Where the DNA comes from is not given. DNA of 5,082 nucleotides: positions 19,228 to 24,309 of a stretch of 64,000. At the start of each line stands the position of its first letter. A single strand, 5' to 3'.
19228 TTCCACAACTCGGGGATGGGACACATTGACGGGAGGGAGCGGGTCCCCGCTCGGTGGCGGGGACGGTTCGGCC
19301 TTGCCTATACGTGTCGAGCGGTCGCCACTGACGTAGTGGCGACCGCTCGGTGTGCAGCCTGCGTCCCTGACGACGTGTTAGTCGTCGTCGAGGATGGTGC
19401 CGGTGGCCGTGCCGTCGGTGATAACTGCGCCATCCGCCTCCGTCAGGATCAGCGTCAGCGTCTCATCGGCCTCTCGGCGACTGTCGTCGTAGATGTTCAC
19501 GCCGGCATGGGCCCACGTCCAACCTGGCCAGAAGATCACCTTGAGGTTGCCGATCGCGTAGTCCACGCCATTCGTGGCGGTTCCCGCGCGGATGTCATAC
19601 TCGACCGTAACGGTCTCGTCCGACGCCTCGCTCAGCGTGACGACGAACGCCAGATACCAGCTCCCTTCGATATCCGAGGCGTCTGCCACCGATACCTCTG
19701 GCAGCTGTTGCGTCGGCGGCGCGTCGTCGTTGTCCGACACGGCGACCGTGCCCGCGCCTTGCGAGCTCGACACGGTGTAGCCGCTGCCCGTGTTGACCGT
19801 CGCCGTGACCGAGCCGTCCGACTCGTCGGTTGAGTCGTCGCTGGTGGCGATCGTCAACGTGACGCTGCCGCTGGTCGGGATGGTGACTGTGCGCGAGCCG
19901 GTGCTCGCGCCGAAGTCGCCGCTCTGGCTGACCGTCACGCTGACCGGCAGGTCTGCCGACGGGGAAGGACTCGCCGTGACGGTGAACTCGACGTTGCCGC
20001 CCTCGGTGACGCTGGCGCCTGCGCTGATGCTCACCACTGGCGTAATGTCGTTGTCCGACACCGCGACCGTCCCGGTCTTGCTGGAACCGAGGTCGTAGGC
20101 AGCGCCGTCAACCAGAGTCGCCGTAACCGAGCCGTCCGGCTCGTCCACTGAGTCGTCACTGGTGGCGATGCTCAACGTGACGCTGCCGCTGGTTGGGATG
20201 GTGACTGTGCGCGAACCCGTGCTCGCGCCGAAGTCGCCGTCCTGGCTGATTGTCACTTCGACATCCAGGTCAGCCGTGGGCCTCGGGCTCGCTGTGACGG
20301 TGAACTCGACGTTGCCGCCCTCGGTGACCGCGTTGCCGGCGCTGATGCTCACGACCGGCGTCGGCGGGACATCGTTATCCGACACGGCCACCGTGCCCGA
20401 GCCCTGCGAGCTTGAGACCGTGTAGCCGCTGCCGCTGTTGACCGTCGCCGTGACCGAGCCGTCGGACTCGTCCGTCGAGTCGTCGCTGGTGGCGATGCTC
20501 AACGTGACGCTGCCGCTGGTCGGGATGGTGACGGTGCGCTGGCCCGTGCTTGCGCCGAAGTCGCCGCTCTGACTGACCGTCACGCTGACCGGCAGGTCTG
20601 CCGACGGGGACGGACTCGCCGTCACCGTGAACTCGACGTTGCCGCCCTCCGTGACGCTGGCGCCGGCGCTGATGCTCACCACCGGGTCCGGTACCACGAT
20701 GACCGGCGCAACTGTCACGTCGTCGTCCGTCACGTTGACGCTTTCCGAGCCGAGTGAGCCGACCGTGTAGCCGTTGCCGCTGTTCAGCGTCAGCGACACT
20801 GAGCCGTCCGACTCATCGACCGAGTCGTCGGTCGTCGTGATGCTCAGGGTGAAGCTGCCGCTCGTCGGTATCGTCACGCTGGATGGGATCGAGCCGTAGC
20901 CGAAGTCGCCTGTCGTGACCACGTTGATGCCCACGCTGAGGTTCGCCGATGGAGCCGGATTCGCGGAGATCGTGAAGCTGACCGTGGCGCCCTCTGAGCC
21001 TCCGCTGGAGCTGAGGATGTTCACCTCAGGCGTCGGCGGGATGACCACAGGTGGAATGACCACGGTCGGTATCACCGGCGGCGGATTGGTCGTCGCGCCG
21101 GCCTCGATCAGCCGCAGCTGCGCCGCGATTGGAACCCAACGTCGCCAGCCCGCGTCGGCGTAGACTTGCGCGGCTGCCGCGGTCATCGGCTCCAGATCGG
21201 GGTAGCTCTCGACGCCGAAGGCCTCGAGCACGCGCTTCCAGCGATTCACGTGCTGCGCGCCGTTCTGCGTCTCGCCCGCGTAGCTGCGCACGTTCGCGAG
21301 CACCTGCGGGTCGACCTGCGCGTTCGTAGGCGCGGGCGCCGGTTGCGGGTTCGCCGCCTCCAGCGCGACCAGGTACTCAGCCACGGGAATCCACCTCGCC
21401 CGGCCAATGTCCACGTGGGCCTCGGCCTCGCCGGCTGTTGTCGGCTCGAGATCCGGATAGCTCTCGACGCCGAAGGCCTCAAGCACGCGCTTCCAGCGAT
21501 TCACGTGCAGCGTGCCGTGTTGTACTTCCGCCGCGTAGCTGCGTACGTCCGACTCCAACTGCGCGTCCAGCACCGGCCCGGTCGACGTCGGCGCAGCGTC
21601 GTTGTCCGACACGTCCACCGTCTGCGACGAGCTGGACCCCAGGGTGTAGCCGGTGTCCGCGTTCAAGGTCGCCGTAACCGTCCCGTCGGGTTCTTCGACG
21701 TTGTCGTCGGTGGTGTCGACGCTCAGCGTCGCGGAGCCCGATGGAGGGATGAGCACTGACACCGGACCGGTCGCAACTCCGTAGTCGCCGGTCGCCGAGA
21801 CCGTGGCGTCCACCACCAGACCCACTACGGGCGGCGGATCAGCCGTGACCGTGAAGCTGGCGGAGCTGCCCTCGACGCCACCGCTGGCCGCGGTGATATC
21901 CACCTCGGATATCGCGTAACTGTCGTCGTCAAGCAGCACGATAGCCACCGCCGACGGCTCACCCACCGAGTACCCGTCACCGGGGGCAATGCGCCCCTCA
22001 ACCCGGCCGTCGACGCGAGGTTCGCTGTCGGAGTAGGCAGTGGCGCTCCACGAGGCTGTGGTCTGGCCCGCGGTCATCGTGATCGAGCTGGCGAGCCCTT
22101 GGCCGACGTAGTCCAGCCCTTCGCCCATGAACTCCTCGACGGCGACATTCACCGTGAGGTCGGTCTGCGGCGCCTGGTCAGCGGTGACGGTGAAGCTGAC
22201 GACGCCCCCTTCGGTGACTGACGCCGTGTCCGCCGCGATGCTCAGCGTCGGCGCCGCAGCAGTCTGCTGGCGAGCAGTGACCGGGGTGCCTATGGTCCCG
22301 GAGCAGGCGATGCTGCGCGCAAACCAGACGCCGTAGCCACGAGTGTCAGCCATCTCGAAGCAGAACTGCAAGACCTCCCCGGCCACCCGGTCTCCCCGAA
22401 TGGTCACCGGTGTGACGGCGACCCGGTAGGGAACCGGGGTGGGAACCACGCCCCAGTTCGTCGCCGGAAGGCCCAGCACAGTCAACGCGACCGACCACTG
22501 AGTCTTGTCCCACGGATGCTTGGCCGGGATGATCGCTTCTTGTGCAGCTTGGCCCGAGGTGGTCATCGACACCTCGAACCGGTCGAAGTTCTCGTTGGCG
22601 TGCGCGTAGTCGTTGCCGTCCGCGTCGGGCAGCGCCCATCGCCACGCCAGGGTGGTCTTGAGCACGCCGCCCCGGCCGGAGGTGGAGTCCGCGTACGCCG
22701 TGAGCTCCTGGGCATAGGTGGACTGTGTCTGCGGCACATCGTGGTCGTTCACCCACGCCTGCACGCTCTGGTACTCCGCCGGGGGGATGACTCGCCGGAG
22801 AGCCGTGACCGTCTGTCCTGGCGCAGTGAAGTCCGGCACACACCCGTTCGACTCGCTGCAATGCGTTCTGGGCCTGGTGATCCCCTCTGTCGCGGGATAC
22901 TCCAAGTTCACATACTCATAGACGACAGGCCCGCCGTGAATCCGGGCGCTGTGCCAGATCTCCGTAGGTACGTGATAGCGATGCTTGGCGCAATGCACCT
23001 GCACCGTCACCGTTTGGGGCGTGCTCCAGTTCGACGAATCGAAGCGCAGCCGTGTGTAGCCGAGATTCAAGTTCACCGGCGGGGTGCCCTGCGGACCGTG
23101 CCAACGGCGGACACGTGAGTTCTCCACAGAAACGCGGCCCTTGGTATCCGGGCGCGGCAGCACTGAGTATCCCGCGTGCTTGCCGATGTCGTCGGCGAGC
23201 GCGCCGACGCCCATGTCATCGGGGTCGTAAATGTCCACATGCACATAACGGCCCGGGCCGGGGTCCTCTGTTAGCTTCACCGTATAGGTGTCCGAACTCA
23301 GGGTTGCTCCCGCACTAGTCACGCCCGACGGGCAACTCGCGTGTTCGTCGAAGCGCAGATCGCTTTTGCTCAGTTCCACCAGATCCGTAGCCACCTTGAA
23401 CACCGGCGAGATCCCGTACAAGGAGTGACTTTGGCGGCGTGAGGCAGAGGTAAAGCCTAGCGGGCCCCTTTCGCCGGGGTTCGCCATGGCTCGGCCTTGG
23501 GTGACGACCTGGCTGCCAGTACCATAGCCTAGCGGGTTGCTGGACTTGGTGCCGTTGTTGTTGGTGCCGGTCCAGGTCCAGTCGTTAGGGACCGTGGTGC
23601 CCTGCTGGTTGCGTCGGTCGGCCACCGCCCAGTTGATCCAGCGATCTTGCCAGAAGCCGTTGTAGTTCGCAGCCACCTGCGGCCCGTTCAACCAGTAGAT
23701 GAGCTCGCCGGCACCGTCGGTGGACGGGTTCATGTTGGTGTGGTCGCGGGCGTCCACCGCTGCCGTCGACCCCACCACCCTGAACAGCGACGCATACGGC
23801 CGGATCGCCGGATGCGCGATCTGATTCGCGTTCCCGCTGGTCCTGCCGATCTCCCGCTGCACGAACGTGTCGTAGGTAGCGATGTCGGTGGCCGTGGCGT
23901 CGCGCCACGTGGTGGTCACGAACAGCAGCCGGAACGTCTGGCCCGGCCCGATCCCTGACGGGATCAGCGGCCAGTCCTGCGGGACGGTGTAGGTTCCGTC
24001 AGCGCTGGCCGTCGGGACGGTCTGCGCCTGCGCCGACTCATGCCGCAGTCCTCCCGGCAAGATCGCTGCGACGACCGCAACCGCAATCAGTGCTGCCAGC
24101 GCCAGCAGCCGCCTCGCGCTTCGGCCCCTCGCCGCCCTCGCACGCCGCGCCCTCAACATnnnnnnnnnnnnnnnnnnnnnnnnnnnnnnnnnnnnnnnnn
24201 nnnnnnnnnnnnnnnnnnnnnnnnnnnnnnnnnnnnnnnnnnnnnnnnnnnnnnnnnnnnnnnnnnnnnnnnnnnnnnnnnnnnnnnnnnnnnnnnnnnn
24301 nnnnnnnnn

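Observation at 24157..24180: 15-nt homopolymer (G15 on plus, C15 on coding strand) placed 2 nt upstream of the start codon of the 1593-aa surface protein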

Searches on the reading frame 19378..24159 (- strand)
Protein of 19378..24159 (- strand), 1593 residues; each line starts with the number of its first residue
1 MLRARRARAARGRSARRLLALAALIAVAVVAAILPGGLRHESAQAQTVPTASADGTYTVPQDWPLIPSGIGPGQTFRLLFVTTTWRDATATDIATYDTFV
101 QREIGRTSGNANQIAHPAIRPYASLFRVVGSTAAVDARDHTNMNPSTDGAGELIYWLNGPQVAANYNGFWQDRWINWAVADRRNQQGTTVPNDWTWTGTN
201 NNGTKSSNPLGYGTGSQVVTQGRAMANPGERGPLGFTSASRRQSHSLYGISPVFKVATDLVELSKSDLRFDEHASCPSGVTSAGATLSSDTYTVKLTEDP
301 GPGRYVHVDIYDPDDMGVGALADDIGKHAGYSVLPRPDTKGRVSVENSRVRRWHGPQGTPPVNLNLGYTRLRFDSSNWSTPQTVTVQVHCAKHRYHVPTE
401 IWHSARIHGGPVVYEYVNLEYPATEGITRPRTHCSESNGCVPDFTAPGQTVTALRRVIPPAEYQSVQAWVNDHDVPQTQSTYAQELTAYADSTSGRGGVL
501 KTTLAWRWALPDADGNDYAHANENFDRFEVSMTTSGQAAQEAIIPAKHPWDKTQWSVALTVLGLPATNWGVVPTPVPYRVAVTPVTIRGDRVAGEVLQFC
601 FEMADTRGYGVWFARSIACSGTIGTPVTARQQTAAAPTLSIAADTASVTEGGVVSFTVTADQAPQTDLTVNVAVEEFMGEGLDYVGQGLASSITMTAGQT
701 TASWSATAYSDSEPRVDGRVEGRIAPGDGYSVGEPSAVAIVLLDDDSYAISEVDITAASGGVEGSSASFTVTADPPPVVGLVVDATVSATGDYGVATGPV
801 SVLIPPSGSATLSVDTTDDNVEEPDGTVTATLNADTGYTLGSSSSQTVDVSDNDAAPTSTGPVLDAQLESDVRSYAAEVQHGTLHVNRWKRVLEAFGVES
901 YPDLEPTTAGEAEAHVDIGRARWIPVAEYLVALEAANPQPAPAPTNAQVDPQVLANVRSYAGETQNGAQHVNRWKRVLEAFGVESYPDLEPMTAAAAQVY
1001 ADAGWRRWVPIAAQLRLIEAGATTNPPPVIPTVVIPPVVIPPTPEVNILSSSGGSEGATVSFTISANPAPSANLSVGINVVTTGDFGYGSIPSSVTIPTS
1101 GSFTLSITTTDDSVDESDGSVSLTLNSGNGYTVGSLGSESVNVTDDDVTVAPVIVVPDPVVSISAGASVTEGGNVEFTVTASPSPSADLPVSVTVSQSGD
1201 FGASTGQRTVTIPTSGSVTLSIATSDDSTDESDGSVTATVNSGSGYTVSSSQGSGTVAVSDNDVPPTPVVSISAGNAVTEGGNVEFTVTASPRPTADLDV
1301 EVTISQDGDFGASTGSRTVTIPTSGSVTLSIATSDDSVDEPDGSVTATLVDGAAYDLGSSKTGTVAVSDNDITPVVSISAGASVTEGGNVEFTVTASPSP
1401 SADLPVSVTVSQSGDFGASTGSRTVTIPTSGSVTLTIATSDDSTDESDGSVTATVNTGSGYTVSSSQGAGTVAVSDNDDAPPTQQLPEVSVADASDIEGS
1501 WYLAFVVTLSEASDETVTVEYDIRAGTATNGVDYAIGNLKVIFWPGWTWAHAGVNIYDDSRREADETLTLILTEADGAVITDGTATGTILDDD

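Call 5: search_protein_families(library=pfam, proteins=[window:19378-24159:-])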
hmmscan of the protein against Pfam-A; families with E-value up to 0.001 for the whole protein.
window:19378-24159:- (1593 aa): 1 family
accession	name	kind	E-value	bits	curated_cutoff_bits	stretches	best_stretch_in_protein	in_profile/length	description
PF03160.20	Calx-beta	-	3.7e-12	46.7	27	1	1505-1593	26-119/119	Calx-beta domain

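Call 10: find_encoding_contigs(protein=window:19378-24159:-, flank=3000, max_places=10)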
Protein window:19378-24159:- (1593 aa): no gene with exactly this product is on record in the collection.

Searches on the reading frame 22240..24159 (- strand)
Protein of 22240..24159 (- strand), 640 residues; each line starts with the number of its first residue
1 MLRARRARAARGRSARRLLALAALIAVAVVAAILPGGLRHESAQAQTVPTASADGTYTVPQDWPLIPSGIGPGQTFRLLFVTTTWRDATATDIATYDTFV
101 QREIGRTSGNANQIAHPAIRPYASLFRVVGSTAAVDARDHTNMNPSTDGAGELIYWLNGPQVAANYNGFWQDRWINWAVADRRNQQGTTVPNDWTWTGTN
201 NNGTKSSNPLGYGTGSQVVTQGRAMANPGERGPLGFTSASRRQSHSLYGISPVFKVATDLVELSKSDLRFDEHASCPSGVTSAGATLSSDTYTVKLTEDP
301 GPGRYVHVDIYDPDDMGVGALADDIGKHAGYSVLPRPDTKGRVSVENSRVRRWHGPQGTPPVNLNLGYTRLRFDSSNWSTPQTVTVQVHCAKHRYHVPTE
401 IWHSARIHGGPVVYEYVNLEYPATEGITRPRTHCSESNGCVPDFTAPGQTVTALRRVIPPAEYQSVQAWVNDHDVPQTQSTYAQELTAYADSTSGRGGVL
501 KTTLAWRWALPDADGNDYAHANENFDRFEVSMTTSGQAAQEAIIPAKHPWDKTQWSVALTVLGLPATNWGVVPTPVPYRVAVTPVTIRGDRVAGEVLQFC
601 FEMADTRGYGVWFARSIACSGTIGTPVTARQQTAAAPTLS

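Call 11: find_homologous_proteins(query=window:22240-24159:-)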
Query window:22240-24159:- (640 aa): 90 proteins with E <= 0.001 among 8000 candidates.
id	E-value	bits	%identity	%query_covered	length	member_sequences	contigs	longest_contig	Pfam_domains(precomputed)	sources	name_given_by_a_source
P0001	3.3e-95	338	43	34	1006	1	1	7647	-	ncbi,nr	ncbi:MAG: hypothetical protein F4X66_06985, partial [Chloroflexi bacterium]|nr:hypothetical protein 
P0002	6.0e-82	294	40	31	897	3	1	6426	-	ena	-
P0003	1.1e-78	283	40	31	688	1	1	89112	-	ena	-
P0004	5.9e-76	274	40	36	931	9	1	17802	-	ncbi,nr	ncbi:MAG: hypothetical protein F4Z23_06010 [Acidimicrobiaceae bacterium]|nr:hypothetical protein [Ac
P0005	6.6e-76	274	41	31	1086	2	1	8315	PF23197.2,PF16709.12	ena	-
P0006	1.2e-73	267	38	31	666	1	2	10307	-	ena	-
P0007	4.1e-70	255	39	31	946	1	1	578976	PF16709.12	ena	-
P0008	5.8e-65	238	41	31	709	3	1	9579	PF00041.28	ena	-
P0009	1.2e-60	224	42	32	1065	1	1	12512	PF00041.28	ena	-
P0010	5.9e-60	221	43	31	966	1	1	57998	PF28033.1,PF25059.2,PF23376.2,PF00041.28,PF16656.12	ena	-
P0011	2.3e-59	219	43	31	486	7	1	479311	-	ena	-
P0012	2.7e-59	219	39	34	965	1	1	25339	-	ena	-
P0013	6.3e-59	218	36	31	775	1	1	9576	PF03160.21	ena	-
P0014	7.8e-59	218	39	34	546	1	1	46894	-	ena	-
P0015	6.6e-56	208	42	31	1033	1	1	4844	PF13753.13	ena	-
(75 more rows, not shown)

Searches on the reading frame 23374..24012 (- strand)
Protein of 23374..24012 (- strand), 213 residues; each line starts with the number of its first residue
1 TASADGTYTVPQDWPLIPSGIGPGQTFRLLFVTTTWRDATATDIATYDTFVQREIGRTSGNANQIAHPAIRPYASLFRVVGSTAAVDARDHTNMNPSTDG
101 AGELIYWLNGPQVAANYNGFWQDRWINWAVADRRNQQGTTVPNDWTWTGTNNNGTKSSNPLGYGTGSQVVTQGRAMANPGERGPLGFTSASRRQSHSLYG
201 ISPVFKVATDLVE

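Call 38: find_related_loci(query=A2, collection=genome_contigs, flank=6000)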
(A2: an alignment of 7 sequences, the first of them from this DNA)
Query A2 (213 aa) in genome_contigs; peptide patterns used: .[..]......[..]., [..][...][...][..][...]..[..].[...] (x = any residue, [..] = any of these).
231 stretches matched a pattern; 203 encode a relative of the query (tblastn E <= 1e-3); the best 80 are kept; 79 distinct loci.
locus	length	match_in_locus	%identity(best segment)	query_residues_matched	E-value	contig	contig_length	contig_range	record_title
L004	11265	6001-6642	73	1-213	8e-101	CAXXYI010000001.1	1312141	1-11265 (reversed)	MAG: Dehalococcoidia bacterium isolate 855176fa-af6a-47bc-9da4-2a8a965af2fb genome assembly, contig: contig_1, whole gen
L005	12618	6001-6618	70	1-207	4e-93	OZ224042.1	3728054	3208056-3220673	MAG: Acidimicrobiales bacterium isolate 5fd421f4-4967-4565-8d05-0d282dd64fa1 genome assembly, chromosome: 1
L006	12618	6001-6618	70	1-207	4e-93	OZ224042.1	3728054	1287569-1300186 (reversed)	MAG: Acidimicrobiales bacterium isolate 5fd421f4-4967-4565-8d05-0d282dd64fa1 genome assembly, chromosome: 1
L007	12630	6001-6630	65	1-209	8e-80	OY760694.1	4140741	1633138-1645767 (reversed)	MAG: Acidimicrobiia bacterium isolate 9e233251-ef21-4ac4-b557-2094fc44eb4a genome assembly, chromosome: 1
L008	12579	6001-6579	56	1-207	3e-67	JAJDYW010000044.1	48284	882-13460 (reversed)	MAG: Dehalococcoidia bacterium isolate jk18x34bins.55 k141_371079, whole genome shotgun sequence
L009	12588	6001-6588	53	4-209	1e-61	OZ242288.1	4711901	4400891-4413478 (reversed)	MAG: uncultured Candidatus Binatia bacterium isolate 92a940bf-e797-4da1-8ec4-eab1d584ba41 genome assembly, chromosome: 1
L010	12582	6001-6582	53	4-207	4e-61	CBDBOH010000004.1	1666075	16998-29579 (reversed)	MAG: Chloroflexota bacterium isolate 6ed94c95-c701-4cc9-8e12-bdeb5c957f40 genome assembly, contig: contig_4, whole genom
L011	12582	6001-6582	53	4-207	4e-61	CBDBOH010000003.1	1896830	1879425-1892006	MAG: Chloroflexota bacterium isolate 6ed94c95-c701-4cc9-8e12-bdeb5c957f40 genome assembly, contig: contig_3, whole genom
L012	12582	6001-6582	53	4-207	6e-61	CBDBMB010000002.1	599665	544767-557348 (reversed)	MAG: Dehalococcoidia bacterium isolate f924c066-0816-4e29-94a4-99ec22a44702 genome assembly, contig: contig_2, whole gen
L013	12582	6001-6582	53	4-207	6e-61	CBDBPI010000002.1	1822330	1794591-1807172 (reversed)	MAG: Dehalococcoidia bacterium isolate 10daed5f-1fdc-4a8a-833a-0f530d489894 genome assembly, contig: contig_2, whole gen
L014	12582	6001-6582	52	4-207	7e-61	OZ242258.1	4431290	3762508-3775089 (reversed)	MAG: Dehalococcoidia bacterium isolate ebb30a51-fd80-4f91-a9df-d4bc6488b8f2 genome assembly, chromosome: 1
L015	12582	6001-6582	52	4-207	7e-61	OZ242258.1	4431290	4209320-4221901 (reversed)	MAG: Dehalococcoidia bacterium isolate ebb30a51-fd80-4f91-a9df-d4bc6488b8f2 genome assembly, chromosome: 1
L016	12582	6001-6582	52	4-207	4e-60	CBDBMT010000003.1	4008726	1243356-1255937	MAG: Dehalococcoidia bacterium isolate 1551c8a5-dc05-4db4-a2c2-06e96cfb4e9a genome assembly, contig: contig_3, whole gen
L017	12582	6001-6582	52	4-207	7e-60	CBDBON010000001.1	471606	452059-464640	MAG: Dehalococcoidia bacterium isolate 9921cebc-1ecd-45eb-8f87-5c4807b2865b genome assembly, contig: contig_1, whole gen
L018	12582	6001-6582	52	4-207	5e-60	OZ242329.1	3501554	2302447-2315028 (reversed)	MAG: Chloroflexota bacterium isolate 2b2caabe-c752-47ff-af95-c7664a5aabd3 genome assembly, chromosome: 1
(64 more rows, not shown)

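Call 40: predict_structure(alignment_id=A1)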
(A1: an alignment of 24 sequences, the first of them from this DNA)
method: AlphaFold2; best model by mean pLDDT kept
length: 213 residues; sequences in the alignment: 24
mean_pLDDT: 94.1   pTM: 0.91
mean pLDDT of the five models: 94.1, 93.6, 93.4, 92.1, 91.0
residues with pLDDT >= 90: 181; 70-90: 29; 50-70: 2; < 50: 1
segments of 3 or more residues with pLDDT < 50: none
pLDDT, mean of each block of 10 residues (from residue 1): 90 97 98 97 98 96 91 98 98 96 96 97 92 96 96 97 86 86 90 97 96 60
secondary structure, 60 per line:
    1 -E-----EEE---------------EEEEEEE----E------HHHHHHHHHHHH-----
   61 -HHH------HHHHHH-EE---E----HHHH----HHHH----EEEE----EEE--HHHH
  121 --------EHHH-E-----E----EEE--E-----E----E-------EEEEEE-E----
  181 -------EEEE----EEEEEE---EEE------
elements in order: E8-10 E26-32 H44-55 H71-76 H88-91 H96-99 E104-107 E112-114 H117-120 E145-147 E169-174 E188-191 E196-201 E205-207

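Call 48: fold_search(model_id=the predicted structure, library=pdb)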
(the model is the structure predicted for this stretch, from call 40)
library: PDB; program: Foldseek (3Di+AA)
matches with E <= 10: 76; with E <= 0.001: 5
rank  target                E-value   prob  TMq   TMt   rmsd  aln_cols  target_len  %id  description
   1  1dy1                  9.2e-06  1.00  0.58  0.67   5.1       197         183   15  Murine endostatin, crystal form III (released 2001-01-21)
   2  1koe                  3.1e-05  1.00  0.56  0.67   4.9       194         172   16  ENDOSTATIN (released 1999-02-16)
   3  1dy0                  9.8e-05  1.00  0.60  0.69   4.8       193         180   15  Murine endostatin, crystal form II (released 2000-04-11)
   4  1dy2                  4.0e-04  1.00  0.52  0.64   4.9       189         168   14  Murine collagen alpha1(XV), endostatin domain (released 2001-01-21)
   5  1bnl_A                7.6e-04  1.00  0.57  0.66   4.9       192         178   17  ZINC DEPENDENT DIMERS OBSERVED IN CRYSTALS OF HUMAN ENDOSTATIN (released 1998-10-14)
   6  3ubu_B                6.8e-01  0.12  0.16  0.26   9.7        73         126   12  Crystal structure of agkisacucetin, a GpIb-binding snaclec (snake C-type lectin) that inhibits platelet (released 2012-04-11)
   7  3gpr_B                6.8e-01  0.12  0.26  0.40  12.7       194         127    8  Crystal structure of rhodocetin (released 2009-12-15)
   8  1umr_C                8.7e-01  0.10  0.15  0.24   9.6        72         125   15  Crystal structure of the platelet activator convulxin, a disulfide linked a4b4 cyclic tetramer from the venom of Crota (released 2003-11-21)
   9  1sb2_B                9.9e-01  0.08  0.15  0.24   8.4        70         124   13  High resolution Structure determination of rhodocetin (released 2005-02-01)
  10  4kzw_B                1.1e+00  0.08  0.23  0.35  13.5       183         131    9  Structure of the carbohydrate-recognition domain of the C-type lectin mincle (released 2013-08-28)
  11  4ak8_B                1.1e+00  0.06  0.22  0.33  14.1       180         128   12  Structure of F241L mutant of langerin carbohydrate recognition domain. (released 2013-04-03)
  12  5hx2_E                1.3e+00  0.01  0.12  0.06  21.0       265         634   11  In vitro assembled star-shaped hubless T4 baseplate (released 2016-03-02)
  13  1uos_B                1.4e+00  0.06  0.22  0.35  14.8       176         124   11  The Crystal Structure of the Snake Venom Toxin Convulxin (released 2003-10-14)
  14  3vpp_B                1.5e+00  0.07  0.22  0.35  14.2       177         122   10  Crystal Structure of the Human CLEC9A C-type Lectin-Like Domain (released 2012-04-25)
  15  1ixx_B                1.6e+00  0.06  0.22  0.35  15.9       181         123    8  CRYSTAL STRUCTURE OF COAGULATION FACTORS IX/X-BINDING PROTEIN (IX/X-BP) FROM VENOM OF HABU SNAKE WITH A HETERODIMER OF (released 1998-05-06)
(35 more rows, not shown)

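Call 63: search_protein_families(library=pfam, proteins=[window:23374-24012:-], max_evalue=10)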
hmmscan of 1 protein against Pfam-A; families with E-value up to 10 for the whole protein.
seq(213 aa): 0 families
